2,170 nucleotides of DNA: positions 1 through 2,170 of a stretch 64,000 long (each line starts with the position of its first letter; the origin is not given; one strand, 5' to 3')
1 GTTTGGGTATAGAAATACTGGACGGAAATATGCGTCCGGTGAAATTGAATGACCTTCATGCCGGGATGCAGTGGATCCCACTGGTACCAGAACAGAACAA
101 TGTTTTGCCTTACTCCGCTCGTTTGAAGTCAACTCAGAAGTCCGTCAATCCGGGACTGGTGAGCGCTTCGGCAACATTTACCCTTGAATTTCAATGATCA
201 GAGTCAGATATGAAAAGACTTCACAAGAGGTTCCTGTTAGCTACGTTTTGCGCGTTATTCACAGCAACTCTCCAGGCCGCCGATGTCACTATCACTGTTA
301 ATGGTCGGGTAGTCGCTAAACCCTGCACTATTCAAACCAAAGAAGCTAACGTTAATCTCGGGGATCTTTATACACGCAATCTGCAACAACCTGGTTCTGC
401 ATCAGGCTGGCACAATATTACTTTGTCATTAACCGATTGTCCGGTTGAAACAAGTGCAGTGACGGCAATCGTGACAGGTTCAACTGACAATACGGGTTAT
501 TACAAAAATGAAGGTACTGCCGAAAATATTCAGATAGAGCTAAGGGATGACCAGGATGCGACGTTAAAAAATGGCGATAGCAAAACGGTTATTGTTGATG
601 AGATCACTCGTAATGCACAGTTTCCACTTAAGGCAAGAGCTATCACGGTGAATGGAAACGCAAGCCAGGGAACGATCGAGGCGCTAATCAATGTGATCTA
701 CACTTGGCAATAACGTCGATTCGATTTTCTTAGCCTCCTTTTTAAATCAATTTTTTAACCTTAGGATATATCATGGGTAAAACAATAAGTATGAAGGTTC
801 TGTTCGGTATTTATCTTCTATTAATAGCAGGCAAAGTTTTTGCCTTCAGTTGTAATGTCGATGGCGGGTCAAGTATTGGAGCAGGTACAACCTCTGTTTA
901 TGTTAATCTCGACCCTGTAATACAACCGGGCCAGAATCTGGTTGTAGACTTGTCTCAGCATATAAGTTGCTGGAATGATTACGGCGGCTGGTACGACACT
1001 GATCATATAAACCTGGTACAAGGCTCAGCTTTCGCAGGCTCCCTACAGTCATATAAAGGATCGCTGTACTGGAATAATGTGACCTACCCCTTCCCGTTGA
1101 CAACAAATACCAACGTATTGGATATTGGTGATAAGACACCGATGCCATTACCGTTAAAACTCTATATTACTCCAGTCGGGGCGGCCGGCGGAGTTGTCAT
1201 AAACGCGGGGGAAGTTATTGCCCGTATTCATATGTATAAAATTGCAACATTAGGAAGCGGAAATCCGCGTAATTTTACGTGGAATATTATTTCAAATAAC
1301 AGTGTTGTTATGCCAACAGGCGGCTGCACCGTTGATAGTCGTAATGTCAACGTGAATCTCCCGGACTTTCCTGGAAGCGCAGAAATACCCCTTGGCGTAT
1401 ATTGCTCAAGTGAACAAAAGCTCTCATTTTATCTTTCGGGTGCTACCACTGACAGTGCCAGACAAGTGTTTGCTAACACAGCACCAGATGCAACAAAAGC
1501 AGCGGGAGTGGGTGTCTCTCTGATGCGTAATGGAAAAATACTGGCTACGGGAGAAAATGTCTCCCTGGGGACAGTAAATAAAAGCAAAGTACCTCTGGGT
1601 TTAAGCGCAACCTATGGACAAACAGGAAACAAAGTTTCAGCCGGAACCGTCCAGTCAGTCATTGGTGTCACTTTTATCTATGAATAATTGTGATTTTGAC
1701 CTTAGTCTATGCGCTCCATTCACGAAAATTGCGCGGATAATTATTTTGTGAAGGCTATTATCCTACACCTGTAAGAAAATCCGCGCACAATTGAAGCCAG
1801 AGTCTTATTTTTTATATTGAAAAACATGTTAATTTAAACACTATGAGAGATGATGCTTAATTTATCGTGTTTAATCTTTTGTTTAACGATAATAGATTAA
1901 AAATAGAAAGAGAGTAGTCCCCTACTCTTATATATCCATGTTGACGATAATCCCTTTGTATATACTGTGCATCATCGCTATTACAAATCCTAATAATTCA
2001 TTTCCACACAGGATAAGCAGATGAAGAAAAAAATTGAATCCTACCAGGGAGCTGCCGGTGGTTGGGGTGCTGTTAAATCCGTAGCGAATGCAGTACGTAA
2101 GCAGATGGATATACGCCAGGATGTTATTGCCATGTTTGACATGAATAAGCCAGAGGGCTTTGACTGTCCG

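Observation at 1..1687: Fimbrial subunit and adhesin genes at the window edge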

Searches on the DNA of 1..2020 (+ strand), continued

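Call 29: search_dna_similar(query=window:1173-1233:+, collection=ecoli_genomes, mode=near, max_rows=30, rows=spread)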
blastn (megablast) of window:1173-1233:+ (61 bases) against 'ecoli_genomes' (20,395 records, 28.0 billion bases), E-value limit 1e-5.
Records with a match: 14; places in all: 14; records where one place covers at least 80% of the query: 14.
Genomes with a match: 14 of 5426; with a place that covers at least 80% of the query: 14. Places per genome that has any: lowest 1, median 1, highest 1. On chromosomes: 14 places; on plasmids: 0.
Best place of each record, by identity: >=99% 13; 95-99% 1.
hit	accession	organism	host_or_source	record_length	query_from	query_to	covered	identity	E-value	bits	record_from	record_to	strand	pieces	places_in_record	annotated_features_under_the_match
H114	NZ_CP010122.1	Escherichia coli strain C5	cow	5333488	1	61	100%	100.0%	5e-23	113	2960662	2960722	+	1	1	ydeQ: fimbrial protein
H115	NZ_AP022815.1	Escherichia coli strain JE86-ST05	Homo sapiens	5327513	1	61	100%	100.0%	5e-23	113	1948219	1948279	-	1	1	ydeQ: fimbrial protein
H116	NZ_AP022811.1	Escherichia coli strain JE86-ST02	Homo sapiens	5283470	1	61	100%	100.0%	5e-23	113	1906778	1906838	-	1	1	ydeQ: fimbrial protein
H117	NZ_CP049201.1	Escherichia coli strain PapRG-04-4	Papio papio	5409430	1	61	100%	100.0%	5e-23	113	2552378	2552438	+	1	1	ydeQ: fimbrial protein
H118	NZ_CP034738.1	Escherichia coli strain L65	missing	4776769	1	61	100%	100.0%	5e-23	113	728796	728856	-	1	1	ydeQ: fimbrial protein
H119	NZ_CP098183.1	Escherichia coli strain Z0117EC0133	Canis lupus familiaris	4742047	1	61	100%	100.0%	5e-23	113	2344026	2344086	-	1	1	ydeQ: fimbrial protein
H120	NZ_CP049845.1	Escherichia coli strain UPEC-245U/190328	Homo sapiens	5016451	1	61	100%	100.0%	5e-23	113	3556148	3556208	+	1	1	ydeQ: fimbrial protein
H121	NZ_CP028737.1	Escherichia coli strain A39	Zyzomys argurus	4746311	1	61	100%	100.0%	5e-23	113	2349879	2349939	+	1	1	ydeQ: fimbrial protein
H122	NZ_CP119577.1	Escherichia coli strain C012_chr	broiler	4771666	1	61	100%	100.0%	5e-23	113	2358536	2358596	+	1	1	ydeQ: fimbrial protein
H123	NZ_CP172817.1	Escherichia coli strain HS-01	Homo sapiens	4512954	1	61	100%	100.0%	5e-23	113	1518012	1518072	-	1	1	ydeQ: fimbrial protein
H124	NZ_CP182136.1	Escherichia coli strain RX24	rabbit farm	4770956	1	61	100%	100.0%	5e-23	113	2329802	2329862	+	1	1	ydeQ: fimbrial protein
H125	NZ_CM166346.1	Escherichia coli strain CH4799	Homo sapiens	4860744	1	61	100%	100.0%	5e-23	113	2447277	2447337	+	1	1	ydeQ: fimbrial protein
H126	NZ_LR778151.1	Escherichia coli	water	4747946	1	61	100%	100.0%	5e-23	113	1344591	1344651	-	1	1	ydeQ: fimbrial protein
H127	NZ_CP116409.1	Escherichia coli strain HH97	Pre-treated sample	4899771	1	61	100%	96.7%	1e-19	102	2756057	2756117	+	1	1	ydeQ: fimbrial protein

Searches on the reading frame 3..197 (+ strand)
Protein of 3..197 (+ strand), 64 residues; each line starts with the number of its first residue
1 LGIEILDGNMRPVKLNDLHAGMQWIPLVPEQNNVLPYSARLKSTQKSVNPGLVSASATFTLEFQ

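Call 4: search_protein_families(library=pfam, proteins=[window:3-197:+])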
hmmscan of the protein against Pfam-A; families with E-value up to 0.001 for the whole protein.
window:3-197:+ (64 aa): 1 family
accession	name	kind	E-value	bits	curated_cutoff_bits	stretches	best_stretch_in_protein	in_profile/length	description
PF00419.26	Fimbrial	-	3.1e-05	24.7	25.6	1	1-64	88-151/151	Fimbrial protein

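Call 5: search_protein_families(library=ncbifam, proteins=[window:3-197:+])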
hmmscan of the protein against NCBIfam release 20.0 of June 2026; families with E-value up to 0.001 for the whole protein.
window:3-197:+ (64 aa): 3 families
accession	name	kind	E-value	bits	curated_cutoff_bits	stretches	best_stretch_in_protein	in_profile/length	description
NF052362.1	FimF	equivalog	3.6e-23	82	200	1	1-64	112-175/175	type 1 fimbrial adaptor subunit FimF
NF011741.1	PRK15194.1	equivalog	3.1e-05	24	140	1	1-63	124-184/185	type 1 fimbrial major subunit FimA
NF011828.0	PRK15300.1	equivalog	5e-05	23.3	229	1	1-63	113-178/179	fimbrial protein StiA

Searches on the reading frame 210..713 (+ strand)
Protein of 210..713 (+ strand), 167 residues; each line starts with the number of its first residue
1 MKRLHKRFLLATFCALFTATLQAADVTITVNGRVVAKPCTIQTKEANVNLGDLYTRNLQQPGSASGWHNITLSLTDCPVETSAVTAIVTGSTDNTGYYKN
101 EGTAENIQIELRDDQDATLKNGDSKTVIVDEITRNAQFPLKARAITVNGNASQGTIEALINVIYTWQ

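Call 4: search_protein_families(library=pfam, proteins=[window:210-713:+])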
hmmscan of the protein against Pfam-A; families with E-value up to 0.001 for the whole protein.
window:210-713:+ (167 aa): 1 family
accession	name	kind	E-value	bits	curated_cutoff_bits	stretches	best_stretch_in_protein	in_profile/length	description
PF00419.26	Fimbrial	-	1.2e-09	39.1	25.6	1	29-163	2-147/151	Fimbrial protein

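Call 5: search_protein_families(library=ncbifam, proteins=[window:210-713:+])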
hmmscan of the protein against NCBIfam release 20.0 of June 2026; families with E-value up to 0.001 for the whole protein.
window:210-713:+ (167 aa): 12 families
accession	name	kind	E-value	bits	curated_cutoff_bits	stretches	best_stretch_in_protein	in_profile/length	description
NF052363.1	FimG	equivalog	7.7e-77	256.6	220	1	1-166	1-166/166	type 1 fimbrial minor subunit FimG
NF007402.0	PRK09934.1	equivalog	1.5e-11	44.3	168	1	6-156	2-160/171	fimbria assembly protein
NF052362.1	FimF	equivalog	1.3e-10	41.1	200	1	6-161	4-169/175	type 1 fimbrial adaptor subunit FimF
NF011738.0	PRK15191.1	equivalog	2.6e-08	33.9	238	1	16-163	13-168/172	fimbrial protein BcfF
NF011821.1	PRK15293.1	equivalog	4e-08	33.2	300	1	11-167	19-185/185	fimbrial protein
NF011828.0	PRK15300.1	equivalog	9.4e-08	32.2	229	1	22-159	25-171/179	fimbrial protein StiA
NF011741.1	PRK15194.1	equivalog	1.7e-05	24.8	140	1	24-123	31-140/185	type 1 fimbrial major subunit FimA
NF011824.1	PRK15296.1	equivalog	2e-05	24.5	400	1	8-105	7-117/181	fimbrial protein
NF011752.0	PRK15205.1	equivalog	5.1e-05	23.2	169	1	8-163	12-172/176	long polar fimbrial protein LpfE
NF052361.1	FimI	equivalog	0.00031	20.5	300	1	24-120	28-132/179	type 1 fimbrial minor subunit FimI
NF011817.0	PRK15289.1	equivalog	0.00038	20.3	203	1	15-88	15-89/190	chaperone-usher fimbrial major subunit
NF011816.0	PRK15288.1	equivalog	0.00066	19.4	253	0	18-96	20-99/176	putative minor fimbrial subunit StfG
